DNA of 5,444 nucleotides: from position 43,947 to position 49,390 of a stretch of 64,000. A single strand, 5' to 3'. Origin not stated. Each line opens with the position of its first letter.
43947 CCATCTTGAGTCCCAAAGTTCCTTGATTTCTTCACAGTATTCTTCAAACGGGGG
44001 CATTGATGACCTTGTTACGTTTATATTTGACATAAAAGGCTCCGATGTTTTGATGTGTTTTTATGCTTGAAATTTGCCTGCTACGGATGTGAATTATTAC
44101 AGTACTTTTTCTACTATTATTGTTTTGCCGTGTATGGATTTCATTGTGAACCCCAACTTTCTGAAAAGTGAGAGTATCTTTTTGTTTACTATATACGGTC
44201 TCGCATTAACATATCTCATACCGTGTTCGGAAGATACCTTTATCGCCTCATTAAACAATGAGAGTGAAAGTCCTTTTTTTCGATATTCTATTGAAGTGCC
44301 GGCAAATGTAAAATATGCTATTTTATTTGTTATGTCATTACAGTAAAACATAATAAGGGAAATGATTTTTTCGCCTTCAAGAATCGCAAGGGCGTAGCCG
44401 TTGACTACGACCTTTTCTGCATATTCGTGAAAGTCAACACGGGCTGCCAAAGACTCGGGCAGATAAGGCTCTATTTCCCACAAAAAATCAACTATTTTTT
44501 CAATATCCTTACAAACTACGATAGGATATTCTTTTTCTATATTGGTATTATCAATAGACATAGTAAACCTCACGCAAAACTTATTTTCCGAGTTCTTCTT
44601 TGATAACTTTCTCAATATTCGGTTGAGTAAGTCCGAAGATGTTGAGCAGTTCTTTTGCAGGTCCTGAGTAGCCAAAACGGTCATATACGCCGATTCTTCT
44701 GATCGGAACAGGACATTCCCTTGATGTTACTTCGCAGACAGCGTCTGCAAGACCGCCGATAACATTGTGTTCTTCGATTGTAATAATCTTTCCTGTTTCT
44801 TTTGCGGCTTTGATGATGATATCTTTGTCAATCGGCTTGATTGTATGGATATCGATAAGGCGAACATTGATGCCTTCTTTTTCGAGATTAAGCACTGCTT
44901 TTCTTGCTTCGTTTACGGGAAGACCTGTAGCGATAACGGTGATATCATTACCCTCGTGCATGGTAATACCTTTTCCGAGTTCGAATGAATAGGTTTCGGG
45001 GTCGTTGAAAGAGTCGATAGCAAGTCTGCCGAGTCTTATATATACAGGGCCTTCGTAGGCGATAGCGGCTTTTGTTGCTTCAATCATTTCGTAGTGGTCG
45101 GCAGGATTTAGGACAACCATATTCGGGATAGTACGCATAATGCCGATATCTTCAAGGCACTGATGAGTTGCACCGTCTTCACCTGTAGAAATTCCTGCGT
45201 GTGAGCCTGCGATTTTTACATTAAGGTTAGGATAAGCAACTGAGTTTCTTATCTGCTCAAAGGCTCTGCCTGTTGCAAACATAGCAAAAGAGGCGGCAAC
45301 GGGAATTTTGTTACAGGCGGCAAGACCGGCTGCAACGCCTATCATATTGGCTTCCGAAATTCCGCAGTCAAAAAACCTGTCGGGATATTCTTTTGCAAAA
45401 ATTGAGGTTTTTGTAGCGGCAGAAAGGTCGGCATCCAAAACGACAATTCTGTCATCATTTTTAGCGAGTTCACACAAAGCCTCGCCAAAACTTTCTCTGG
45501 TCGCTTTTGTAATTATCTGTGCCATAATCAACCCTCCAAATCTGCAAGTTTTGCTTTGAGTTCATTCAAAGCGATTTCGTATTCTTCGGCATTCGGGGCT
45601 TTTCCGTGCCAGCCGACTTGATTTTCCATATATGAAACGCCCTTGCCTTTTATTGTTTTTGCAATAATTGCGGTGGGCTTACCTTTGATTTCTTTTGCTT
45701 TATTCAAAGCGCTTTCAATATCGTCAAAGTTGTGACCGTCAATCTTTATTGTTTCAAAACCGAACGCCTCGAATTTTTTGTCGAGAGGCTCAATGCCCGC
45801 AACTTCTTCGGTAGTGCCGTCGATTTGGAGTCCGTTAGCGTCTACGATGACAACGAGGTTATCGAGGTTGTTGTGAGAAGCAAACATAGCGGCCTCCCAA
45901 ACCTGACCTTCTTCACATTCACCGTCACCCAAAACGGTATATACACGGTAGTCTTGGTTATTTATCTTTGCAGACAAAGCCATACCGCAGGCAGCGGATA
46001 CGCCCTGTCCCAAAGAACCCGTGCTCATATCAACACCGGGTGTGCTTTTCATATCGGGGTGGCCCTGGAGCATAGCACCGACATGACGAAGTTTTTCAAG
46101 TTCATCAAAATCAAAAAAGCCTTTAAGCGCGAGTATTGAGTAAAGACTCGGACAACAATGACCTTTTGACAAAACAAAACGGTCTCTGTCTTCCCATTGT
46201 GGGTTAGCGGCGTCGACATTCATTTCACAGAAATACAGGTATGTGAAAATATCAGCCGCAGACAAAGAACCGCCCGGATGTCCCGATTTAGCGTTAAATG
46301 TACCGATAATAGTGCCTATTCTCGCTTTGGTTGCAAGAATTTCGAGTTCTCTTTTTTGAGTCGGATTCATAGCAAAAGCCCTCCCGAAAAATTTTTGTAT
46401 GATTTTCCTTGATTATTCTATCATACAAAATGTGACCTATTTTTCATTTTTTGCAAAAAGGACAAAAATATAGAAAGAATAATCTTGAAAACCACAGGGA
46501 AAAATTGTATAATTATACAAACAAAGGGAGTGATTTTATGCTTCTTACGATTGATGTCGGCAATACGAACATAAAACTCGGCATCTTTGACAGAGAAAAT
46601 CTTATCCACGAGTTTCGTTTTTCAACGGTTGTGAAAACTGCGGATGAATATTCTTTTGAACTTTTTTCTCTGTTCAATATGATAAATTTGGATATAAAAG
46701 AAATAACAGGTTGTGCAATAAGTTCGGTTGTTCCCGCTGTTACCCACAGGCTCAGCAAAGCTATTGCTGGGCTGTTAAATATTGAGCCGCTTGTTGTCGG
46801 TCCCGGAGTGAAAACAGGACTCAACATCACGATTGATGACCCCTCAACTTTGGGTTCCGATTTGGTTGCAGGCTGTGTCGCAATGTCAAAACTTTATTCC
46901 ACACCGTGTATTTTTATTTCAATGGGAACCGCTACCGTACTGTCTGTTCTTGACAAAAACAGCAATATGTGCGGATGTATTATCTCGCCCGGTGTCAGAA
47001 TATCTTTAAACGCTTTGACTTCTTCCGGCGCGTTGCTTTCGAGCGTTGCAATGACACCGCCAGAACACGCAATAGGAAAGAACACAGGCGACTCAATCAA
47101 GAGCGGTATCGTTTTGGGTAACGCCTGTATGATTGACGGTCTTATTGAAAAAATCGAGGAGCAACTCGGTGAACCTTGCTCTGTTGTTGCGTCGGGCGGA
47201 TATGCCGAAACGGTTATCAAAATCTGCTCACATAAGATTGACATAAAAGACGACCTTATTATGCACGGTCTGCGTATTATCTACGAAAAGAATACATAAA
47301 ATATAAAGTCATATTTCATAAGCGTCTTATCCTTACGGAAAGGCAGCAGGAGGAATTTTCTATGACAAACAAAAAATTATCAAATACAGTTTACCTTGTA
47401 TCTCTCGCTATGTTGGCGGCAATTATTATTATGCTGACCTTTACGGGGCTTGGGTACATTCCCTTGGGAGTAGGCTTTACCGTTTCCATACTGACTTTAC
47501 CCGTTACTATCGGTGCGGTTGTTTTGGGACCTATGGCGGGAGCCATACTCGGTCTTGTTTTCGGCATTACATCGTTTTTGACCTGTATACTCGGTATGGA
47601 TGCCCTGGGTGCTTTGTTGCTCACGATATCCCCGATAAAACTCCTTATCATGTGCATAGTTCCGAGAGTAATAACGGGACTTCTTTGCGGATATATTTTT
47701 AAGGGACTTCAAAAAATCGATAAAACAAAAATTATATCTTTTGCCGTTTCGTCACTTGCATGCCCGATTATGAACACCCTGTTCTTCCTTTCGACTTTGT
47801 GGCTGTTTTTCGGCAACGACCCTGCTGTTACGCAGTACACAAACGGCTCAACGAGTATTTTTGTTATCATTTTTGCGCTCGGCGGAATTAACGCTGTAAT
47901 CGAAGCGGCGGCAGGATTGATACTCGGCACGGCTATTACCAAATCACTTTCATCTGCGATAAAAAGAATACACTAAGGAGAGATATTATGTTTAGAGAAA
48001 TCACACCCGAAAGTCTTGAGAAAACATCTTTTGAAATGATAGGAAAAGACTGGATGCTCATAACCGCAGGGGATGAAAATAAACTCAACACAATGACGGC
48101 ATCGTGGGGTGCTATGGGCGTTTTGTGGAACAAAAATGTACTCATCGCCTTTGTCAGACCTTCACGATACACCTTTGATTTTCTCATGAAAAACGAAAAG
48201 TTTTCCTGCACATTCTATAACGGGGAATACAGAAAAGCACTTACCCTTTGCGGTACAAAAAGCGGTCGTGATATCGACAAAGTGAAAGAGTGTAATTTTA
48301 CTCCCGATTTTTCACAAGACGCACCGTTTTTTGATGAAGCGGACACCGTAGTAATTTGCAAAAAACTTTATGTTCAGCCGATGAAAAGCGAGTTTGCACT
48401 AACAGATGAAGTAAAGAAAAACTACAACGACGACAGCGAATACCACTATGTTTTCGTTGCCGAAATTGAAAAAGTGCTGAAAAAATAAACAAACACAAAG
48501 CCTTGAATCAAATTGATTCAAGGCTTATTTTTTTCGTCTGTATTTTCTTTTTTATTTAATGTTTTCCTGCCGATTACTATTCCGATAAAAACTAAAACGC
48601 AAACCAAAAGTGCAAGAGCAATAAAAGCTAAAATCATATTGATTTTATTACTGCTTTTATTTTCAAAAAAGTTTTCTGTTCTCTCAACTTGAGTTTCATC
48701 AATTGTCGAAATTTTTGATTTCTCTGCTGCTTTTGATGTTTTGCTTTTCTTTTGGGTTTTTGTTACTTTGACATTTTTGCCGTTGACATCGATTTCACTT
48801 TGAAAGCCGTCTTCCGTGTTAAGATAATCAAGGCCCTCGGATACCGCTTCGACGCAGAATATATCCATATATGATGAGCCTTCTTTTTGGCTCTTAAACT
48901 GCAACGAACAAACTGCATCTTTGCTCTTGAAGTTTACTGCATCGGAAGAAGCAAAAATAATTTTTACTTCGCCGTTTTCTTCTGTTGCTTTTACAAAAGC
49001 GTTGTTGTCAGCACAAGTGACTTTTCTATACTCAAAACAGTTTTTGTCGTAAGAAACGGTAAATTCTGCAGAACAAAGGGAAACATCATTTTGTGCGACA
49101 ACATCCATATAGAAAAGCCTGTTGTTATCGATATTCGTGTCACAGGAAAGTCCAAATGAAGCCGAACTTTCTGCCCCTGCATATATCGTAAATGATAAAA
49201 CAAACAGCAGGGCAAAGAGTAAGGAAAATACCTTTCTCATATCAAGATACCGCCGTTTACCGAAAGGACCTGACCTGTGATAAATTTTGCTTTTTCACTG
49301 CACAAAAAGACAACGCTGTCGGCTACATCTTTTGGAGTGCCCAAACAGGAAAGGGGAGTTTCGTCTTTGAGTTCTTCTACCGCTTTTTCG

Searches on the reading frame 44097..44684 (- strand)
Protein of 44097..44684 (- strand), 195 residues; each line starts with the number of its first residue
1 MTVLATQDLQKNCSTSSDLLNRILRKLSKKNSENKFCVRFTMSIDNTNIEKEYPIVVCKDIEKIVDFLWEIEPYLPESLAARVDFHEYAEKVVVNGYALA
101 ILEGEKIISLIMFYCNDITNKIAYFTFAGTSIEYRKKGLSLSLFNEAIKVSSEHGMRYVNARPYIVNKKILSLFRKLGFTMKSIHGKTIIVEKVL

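Call 59: search_protein_families(library=ncbifam, proteins=[window:44097-44684:-], max_evalue=1e-10)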
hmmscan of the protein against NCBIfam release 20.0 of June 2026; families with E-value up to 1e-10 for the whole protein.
window:44097-44684:- (195 aa): 0 families

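Call 66: search_protein_families(library=pfam, proteins=[window:44097-44684:-], max_evalue=0.01)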
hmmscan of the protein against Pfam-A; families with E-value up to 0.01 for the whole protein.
window:44097-44684:- (195 aa): 1 family
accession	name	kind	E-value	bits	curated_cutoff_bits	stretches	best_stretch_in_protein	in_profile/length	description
PF00583.31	Acetyltransf_1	-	0.00027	21.6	20.7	1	67-179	7-116/116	Acetyltransferase (GNAT) family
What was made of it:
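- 42930..44684 (-): Second DesI-type aminotransferase (42930-44033) with an adjacent GNAT (44097-44684). A possible in-trans N-acetyltransferase for the amino sugar. GNAT PF00583 at 21.6 bits against a cut-off of 20.7 (call 66).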

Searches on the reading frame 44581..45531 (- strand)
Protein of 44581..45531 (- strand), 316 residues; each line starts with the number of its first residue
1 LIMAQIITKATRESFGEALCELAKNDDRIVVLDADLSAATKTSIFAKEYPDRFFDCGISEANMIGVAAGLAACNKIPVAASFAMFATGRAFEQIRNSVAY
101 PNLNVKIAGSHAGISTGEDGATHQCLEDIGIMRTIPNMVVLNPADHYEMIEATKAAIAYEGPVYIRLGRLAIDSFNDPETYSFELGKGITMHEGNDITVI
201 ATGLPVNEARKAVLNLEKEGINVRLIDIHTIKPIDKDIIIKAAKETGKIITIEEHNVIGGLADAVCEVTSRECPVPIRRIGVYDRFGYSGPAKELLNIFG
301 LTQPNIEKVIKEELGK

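Call 57: search_protein_families(library=pfam, proteins=[window:44581-45531:-], max_evalue=0.000001)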
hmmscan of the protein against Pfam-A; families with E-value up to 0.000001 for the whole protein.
window:44581-45531:- (316 aa): 3 families
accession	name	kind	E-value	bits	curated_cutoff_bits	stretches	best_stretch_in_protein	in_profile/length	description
PF02779.29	Transket_pyr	-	8.4e-48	162.7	27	1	10-170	4-170/174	Transketolase, pyrimidine binding domain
PF02780.25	Transketolase_C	-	9.9e-33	113.1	25.9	1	186-306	1-124/124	Transketolase, C-terminal domain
PF17147.9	PFOR_II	-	7e-07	30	27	0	196-270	2-76/102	Pyruvate:ferredoxin oxidoreductase core domain II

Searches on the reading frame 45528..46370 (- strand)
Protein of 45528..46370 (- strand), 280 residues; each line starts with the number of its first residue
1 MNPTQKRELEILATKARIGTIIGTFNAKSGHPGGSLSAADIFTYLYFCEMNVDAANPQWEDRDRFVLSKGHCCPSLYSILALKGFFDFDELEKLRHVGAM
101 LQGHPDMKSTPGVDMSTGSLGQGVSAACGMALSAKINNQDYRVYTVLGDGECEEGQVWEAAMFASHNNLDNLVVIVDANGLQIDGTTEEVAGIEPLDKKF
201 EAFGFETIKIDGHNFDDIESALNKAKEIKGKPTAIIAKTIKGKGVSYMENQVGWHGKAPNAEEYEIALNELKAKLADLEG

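Call 57: search_protein_families(library=pfam, proteins=[window:45528-46370:-], max_evalue=0.000001)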
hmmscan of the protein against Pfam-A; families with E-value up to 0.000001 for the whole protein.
window:45528-46370:- (280 aa): 3 families
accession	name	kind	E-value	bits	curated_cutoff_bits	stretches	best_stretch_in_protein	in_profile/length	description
PF00456.26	Transketolase_N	-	4.7e-61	207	22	1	26-265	19-269/334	Transketolase, thiamine diphosphate binding domain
PF13292.11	DXP_synthase_N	-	1.3e-14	54.6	21.2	1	5-184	14-176/274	1-deoxy-D-xylulose-5-phosphate synthase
PF00676.26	E1_dh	-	4e-09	36.3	22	1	115-227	98-209/300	Dehydrogenase E1 component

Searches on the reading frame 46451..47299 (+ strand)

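Call 57: search_protein_families(library=pfam, proteins=[window:46451-47299:+], max_evalue=0.000001)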
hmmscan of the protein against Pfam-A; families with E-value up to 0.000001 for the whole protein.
window:46451-47299:+ (282 aa): 1 family
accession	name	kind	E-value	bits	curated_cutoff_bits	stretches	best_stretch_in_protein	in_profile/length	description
PF03309.20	Pan_kinase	-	1.1e-56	192.4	24.7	1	31-233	1-204/205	Type III pantothenate kinase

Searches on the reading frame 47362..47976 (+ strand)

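Call 66: search_protein_families(library=pfam, proteins=[window:47362-47976:+], max_evalue=0.01)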
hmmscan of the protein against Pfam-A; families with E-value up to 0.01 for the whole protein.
window:47362-47976:+ (204 aa): 1 family
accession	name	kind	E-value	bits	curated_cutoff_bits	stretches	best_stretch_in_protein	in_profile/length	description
PF12822.12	ECF_trnsprt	-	4.5e-16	59.8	30.7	1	11-182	2-162/169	ECF transporter, substrate-specific component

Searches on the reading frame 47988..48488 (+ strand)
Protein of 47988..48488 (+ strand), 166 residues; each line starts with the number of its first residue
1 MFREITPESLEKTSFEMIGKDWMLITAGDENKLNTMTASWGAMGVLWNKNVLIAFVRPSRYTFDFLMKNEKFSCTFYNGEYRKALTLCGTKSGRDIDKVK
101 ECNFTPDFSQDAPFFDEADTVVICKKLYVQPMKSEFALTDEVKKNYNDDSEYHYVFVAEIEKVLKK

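Call 66: search_protein_families(library=pfam, proteins=[window:47988-48488:+], max_evalue=0.01)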
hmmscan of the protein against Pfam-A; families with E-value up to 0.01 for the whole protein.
window:47988-48488:+ (166 aa): 1 family
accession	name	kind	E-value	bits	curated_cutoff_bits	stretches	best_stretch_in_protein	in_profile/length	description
PF01613.24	Flavin_Reduct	-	1.1e-09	39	27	1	23-161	9-129/153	Flavin reductase like domain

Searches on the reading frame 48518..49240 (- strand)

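Call 66: search_protein_families(library=pfam, proteins=[window:48518-49240:-], max_evalue=0.01)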
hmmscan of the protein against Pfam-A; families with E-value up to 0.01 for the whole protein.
window:48518-49240:- (240 aa): 3 families
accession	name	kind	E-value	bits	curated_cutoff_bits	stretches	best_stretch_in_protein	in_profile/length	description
PF00963.24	Cohesin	-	6.5e-05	23.6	24.1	1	49-120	22-104/139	Cohesin domain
PF15102.11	TMEM154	-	0.00065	20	30.3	1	159-236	19-100/153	TMEM154 protein family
PF06387.16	Calcyon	-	0.0061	17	25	0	159-219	45-101/180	D1 dopamine receptor-interacting protein (calcyon)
